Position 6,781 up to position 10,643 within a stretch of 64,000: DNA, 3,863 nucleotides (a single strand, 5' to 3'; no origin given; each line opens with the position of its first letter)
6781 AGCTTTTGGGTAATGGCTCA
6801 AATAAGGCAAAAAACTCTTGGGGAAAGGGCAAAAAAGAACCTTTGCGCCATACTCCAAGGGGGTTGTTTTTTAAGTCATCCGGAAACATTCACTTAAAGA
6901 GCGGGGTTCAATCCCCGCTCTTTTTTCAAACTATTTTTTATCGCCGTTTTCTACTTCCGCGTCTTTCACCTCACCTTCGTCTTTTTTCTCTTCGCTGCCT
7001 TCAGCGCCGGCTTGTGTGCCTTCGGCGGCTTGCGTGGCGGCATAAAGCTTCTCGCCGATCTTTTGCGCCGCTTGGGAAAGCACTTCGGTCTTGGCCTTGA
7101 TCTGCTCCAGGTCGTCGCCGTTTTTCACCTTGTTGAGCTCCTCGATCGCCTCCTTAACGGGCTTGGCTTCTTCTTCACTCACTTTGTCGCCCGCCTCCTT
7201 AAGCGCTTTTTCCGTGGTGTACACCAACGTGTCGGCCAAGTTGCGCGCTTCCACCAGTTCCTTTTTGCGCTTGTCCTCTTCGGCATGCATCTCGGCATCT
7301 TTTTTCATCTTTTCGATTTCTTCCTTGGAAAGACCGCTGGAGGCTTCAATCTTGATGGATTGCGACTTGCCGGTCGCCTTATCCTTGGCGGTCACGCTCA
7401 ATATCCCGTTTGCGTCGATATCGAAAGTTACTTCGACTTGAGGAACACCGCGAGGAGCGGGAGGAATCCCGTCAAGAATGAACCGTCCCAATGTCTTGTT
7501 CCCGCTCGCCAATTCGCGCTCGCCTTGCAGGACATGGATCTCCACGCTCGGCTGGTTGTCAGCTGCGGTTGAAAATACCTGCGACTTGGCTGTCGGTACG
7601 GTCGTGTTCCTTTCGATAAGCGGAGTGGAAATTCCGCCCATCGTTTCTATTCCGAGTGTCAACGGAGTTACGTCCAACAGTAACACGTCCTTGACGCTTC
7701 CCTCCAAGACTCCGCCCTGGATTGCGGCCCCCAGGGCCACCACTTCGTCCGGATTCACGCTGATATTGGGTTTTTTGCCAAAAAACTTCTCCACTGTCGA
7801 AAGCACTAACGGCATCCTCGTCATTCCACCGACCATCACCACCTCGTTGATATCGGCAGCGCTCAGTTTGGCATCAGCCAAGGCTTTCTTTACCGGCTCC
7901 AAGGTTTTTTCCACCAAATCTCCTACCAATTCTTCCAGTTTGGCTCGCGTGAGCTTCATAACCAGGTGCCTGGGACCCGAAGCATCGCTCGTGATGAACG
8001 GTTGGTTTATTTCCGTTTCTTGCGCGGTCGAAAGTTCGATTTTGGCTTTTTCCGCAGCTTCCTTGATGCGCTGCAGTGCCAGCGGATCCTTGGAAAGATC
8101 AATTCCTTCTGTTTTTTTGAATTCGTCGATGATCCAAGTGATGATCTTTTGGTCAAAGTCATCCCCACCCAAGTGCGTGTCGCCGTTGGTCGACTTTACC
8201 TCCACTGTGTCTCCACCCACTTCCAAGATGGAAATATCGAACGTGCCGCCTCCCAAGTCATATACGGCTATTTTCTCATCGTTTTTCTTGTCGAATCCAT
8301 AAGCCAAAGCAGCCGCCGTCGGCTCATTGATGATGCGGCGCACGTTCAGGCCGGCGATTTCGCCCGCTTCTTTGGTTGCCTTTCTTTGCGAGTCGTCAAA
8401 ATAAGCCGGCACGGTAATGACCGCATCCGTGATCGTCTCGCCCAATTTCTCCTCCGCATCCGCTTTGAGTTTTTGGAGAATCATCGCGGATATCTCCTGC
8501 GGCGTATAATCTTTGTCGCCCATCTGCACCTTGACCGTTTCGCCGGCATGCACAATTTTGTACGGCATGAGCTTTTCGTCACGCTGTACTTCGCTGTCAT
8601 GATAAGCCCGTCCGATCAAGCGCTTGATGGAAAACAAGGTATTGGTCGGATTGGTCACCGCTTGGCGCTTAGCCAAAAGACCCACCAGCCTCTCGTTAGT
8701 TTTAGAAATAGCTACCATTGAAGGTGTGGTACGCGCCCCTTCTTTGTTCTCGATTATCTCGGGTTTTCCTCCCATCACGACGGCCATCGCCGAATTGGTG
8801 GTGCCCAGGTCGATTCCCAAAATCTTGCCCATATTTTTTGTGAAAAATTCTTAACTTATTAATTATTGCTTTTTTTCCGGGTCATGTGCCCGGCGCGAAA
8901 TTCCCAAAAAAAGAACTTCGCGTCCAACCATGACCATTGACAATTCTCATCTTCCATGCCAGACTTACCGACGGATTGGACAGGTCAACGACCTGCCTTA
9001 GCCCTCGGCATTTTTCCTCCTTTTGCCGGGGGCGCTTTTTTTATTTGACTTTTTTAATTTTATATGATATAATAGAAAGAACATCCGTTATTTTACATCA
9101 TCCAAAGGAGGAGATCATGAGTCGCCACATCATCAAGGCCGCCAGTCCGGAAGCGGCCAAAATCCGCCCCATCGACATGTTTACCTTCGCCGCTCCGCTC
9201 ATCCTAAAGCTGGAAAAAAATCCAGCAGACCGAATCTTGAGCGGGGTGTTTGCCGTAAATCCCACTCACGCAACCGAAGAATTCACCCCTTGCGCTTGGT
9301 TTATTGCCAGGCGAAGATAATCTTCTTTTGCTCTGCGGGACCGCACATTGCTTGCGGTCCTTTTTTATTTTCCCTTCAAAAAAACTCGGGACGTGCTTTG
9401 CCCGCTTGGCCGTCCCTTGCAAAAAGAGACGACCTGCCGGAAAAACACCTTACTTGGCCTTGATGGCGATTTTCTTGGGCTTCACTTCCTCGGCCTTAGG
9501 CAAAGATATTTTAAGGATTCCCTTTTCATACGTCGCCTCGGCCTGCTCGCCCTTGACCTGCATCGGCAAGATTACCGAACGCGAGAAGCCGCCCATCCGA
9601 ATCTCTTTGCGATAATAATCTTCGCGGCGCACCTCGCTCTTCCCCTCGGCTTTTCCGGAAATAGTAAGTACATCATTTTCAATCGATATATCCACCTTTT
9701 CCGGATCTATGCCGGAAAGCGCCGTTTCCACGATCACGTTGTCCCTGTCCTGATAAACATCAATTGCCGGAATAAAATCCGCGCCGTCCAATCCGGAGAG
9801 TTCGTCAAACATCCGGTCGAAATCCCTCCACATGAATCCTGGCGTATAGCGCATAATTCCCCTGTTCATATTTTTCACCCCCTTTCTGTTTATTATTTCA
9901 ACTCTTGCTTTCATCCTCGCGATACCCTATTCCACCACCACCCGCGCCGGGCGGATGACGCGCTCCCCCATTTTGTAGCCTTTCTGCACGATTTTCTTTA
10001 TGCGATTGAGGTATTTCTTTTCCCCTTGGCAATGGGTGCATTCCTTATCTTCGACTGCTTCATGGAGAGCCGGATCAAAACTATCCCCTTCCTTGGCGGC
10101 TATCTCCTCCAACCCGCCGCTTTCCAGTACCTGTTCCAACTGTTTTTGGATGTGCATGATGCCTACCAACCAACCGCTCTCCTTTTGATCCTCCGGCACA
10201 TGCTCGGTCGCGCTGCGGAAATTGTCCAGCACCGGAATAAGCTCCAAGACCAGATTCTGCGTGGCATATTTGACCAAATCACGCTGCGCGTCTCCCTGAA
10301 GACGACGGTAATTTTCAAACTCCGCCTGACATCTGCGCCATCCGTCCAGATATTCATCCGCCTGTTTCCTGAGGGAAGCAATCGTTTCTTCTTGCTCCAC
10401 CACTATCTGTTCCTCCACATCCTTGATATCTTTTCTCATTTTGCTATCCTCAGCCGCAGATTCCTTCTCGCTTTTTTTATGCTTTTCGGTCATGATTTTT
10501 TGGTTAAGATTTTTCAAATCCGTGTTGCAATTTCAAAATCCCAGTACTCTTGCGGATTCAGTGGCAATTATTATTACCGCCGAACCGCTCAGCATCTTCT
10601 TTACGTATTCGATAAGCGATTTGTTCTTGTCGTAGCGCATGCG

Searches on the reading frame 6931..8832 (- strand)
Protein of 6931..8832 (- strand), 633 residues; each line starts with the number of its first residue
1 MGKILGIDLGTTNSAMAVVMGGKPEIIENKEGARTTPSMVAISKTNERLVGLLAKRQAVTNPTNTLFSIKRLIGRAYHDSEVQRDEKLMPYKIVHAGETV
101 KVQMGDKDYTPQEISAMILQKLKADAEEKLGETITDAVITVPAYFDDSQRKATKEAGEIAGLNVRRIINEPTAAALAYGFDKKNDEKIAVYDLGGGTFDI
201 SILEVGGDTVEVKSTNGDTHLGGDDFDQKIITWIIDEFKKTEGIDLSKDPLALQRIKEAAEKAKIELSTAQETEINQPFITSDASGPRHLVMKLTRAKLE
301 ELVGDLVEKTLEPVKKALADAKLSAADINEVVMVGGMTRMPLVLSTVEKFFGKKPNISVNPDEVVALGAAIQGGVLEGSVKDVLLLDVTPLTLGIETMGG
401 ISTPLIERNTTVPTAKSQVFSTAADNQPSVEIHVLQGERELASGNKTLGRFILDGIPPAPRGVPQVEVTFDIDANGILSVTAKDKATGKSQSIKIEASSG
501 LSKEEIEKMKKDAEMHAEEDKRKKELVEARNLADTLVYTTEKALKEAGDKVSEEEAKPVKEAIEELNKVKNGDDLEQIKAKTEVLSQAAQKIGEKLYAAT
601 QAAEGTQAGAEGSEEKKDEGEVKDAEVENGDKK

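Call 79: find_encoding_contigs(protein=window:6931-8832:-, flank=6000, max_places=10)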
Protein window:6931-8832:- (633 aa): 5 contigs read that carry it; 4 places shown.
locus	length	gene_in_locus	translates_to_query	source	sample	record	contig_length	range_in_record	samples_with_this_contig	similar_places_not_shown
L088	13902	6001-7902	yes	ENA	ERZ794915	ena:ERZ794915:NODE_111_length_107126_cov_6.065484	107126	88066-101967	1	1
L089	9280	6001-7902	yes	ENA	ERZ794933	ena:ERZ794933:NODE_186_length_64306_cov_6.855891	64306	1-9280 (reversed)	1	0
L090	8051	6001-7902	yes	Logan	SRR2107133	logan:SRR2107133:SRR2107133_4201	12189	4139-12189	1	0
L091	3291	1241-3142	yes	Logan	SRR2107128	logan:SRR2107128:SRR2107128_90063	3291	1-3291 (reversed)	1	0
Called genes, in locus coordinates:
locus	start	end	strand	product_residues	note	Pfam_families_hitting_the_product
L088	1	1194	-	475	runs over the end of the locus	PF00133:tRNA-synt_1 (faint), PF01406:tRNA-synt_1e, PF01921:tRNA-synt_1f (faint), PF09334:tRNA-synt_1g, PF23493:CysS_C (faint), PF09334:tRNA-synt_1g (weak), PF09190:DALR_2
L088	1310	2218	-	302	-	PF01544:CorA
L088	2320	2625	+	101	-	PF01809:YidD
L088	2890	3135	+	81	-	-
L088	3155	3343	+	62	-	-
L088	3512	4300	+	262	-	PF08220:HTH_DeoR (faint), PF01628:HrcA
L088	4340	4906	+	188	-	PF01025:GrpE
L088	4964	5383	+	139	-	PF00011:HSP20, PF17886:ArsA_HSP20 (weak)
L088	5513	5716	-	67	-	-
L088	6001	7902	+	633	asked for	PF00012:HSP70, PF06723:MreB_Mbl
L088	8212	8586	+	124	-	-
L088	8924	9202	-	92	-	-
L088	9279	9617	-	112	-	-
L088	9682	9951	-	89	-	-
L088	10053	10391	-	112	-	-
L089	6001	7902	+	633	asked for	PF00012:HSP70, PF06723:MreB_Mbl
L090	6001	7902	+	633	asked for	PF00012:HSP70, PF06723:MreB_Mbl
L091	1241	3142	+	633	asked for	PF00012:HSP70, PF06723:MreB_Mbl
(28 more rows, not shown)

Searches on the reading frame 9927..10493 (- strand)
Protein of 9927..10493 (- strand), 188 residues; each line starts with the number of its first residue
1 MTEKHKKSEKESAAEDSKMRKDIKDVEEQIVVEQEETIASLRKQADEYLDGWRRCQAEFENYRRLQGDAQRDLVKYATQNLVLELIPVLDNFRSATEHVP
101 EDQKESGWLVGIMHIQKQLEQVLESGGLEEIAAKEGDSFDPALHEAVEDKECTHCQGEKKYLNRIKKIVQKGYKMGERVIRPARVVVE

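Call 26: find_related_loci(query=window:9927-10493:-, collection=genome_contigs, flank=10000)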
Query window:9927-10493:- (188 aa) in genome_contigs; peptide patterns used: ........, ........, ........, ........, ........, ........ (x = any residue, [..] = any of these).
163 stretches matched a pattern; 107 encode a relative of the query (tblastn E <= 1e-3); the best 80 are kept; 80 distinct loci.
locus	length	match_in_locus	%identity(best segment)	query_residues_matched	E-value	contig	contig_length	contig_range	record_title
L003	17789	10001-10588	59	1-188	2e-78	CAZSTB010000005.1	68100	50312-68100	MAG TPA_asm: uncultured Bdellovibrionales bacterium isolate SRP011637_co1_57 genome assembly, contig: NODE_54_length_681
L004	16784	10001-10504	67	21-188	5e-76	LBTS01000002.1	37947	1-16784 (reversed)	MAG: Candidatus Moranbacteria bacterium GW2011_GWC2_37_8 US63_C0002, whole genome shotgun sequence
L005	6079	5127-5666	63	9-188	1e-74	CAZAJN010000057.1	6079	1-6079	MAG TPA_asm: uncultured Bdellovibrionales bacterium isolate binchicken_co169_45 genome assembly, contig: k99_662768, who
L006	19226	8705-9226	56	20-188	4e-69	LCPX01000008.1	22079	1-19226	MAG: Candidatus Moranbacteria bacterium GW2011_GWE1_49_15 UY41_C0008, whole genome shotgun sequence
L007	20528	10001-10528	58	2-188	3e-68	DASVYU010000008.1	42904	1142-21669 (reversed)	MAG TPA_asm: Patescibacteria group bacterium isolate SMAG_U2610 k141_451671, whole genome shotgun sequence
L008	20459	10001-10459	60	38-188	1e-66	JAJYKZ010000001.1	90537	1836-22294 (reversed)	MAG: bacterium isolate DBS2-1.bin57 NODE_425_length_90537_cov_2.374815, whole genome shotgun sequence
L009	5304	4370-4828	60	38-188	3e-66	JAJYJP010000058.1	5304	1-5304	MAG: bacterium isolate DBS2-1.bin163 NODE_32216_length_5304_cov_4.601893, whole genome shotgun sequence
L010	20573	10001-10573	53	10-188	2e-65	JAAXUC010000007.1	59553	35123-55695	MAG: Candidatus Moraniibacteriota bacterium isolate W4_Combined_metabat1_134 W4_Combined_metabat1_134_NODE_89, whole gen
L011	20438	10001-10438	60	44-188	3e-63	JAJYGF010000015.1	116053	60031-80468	MAG: bacterium isolate DBS1-3.bin117 NODE_192_length_116053_cov_1.85534, whole genome shotgun sequence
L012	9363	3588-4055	57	33-188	4e-62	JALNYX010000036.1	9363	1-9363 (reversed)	MAG: Candidatus Moraniibacteriota bacterium isolate SO_2017_GW1 bin 259 NODE_27466_length_9363_cov_1.112603_OW334_2017,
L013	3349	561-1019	65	42-188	7e-61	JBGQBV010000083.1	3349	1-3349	MAG: Candidatus Paceibacteria bacterium isolate OBJ2_061818_110_56 k141_460732_length_3349_cov_6.0000, whole genome shot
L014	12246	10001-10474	56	33-188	1e-59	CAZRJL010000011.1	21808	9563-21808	MAG TPA_asm: uncultured Bdellovibrionales bacterium isolate binchicken_co220_173 genome assembly, contig: NODE_1457_leng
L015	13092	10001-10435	54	47-188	3e-56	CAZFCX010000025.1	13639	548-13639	MAG TPA_asm: uncultured Bdellovibrionales bacterium isolate SRP239243_co1_144 genome assembly, contig: NODE_7726_length_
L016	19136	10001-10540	47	5-187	9e-54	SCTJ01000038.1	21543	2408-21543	MAG: Patescibacteria group bacterium isolate FW300_bin.57 FW300_bin.57-60899, whole genome shotgun sequence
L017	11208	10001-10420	53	49-188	3e-53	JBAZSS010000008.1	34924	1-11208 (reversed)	MAG: Parcubacteria group bacterium isolate SO_2017_GW1_179 NODE_5514_length_34924_cov_1.038337_OW334_2017, whole genome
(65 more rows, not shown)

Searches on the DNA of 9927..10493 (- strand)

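Call 99: search_rna_families(source=L034, start=12800, end=17897, threshold=gathering)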
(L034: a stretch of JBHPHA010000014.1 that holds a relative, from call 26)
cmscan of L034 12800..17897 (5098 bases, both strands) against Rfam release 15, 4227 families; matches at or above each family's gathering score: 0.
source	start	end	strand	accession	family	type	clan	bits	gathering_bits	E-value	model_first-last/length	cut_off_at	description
